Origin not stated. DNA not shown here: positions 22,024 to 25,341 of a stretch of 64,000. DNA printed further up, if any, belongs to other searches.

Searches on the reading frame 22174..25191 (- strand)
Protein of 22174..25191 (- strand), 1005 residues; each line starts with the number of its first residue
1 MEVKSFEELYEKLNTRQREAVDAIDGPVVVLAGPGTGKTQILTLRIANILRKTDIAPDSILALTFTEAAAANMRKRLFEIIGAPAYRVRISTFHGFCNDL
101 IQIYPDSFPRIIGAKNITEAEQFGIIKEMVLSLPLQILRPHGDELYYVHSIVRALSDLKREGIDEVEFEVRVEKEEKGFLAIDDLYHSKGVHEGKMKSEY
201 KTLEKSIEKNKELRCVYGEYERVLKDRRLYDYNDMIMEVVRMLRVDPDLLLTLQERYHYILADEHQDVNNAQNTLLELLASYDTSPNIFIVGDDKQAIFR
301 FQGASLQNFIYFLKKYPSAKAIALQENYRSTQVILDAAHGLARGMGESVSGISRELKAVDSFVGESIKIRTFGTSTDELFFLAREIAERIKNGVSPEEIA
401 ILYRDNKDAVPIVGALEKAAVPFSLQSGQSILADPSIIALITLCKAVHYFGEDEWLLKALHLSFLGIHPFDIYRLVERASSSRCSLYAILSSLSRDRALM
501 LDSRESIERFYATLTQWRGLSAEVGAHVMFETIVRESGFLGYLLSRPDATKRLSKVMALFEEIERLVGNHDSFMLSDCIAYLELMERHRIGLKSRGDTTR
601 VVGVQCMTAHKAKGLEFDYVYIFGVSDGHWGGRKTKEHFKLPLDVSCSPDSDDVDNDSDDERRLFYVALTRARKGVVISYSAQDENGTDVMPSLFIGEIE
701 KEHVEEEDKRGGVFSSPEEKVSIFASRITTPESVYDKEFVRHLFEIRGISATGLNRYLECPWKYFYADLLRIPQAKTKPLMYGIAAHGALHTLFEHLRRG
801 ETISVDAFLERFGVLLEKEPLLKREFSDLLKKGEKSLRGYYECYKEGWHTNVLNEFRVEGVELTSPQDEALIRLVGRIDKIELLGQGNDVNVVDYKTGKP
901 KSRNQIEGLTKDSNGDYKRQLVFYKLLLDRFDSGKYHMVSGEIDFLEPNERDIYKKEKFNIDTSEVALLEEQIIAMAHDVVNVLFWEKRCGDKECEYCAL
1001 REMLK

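Call 13: search_protein_families(library=ncbifam, proteins=[window:22174-25191:-], max_evalue=0.01)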
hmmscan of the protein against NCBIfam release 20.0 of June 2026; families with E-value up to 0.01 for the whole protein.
window:22174-25191:- (1005 aa): 21 families
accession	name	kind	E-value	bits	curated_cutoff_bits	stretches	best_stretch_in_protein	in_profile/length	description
TIGR01073.1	pcrA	equivalog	7.4e-94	315.5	911.2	1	10-710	2-642/725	DNA helicase PcrA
TIGR01074.1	rep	equivalog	7e-84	282.3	951.45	2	181-711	130-645/668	DNA helicase Rep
NF008743.0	PRK11773.1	equivalog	1.6e-82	278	965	1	7-715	4-652/720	DNA helicase II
TIGR01075.1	uvrD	equivalog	5.1e-80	269.7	1144.45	2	200-714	154-646/715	DNA helicase II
NF008172.0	PRK10919.1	equivalog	1.6e-58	198.5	1168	2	207-722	158-654/673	DNA helicase Rep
NF008276.0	PRK11054.1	equivalog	3.2e-47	161.4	543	2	12-338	196-512/684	DNA helicase IV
TIGR00609.1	recB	equivalog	8e-44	150.1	696.05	3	391-682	539-814/1175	exodeoxyribonuclease V subunit beta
TIGR02785.1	addA_Gpos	equivalog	1e-42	146.2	707.65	3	177-341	306-479/1234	helicase-exonuclease AddAB subunit AddA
TIGR02784.1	addA_alphas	equivalog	1.2e-38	133.2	860.75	3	213-340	344-491/1138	double-strand break repair helicase AddA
NF010485.0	PRK13909.1-2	equivalog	1.3e-35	122.9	650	3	217-449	288-526/909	RecB-like helicase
NF010487.0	PRK13909.1-4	equivalog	2.7e-29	102.1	759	2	231-447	299-526/924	RecB-like helicase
NF008128.0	PRK10876.1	equivalog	6.8e-16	57.1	1697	2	229-339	348-458/1181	exodeoxyribonuclease V subunit beta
NF010486.0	PRK13909.1-3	equivalog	4.8e-14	51.4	1109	2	225-436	297-523/921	RecB-like helicase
TIGR02773.1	addB_Gpos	equivalog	3.2e-11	41.6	903.7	1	609-705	587-688/1159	helicase-exonuclease AddAB subunit AddB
NF010484.0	PRK13909.1-1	equivalog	1.5e-09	36.2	1074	1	29-79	9-58/945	RecB-like helicase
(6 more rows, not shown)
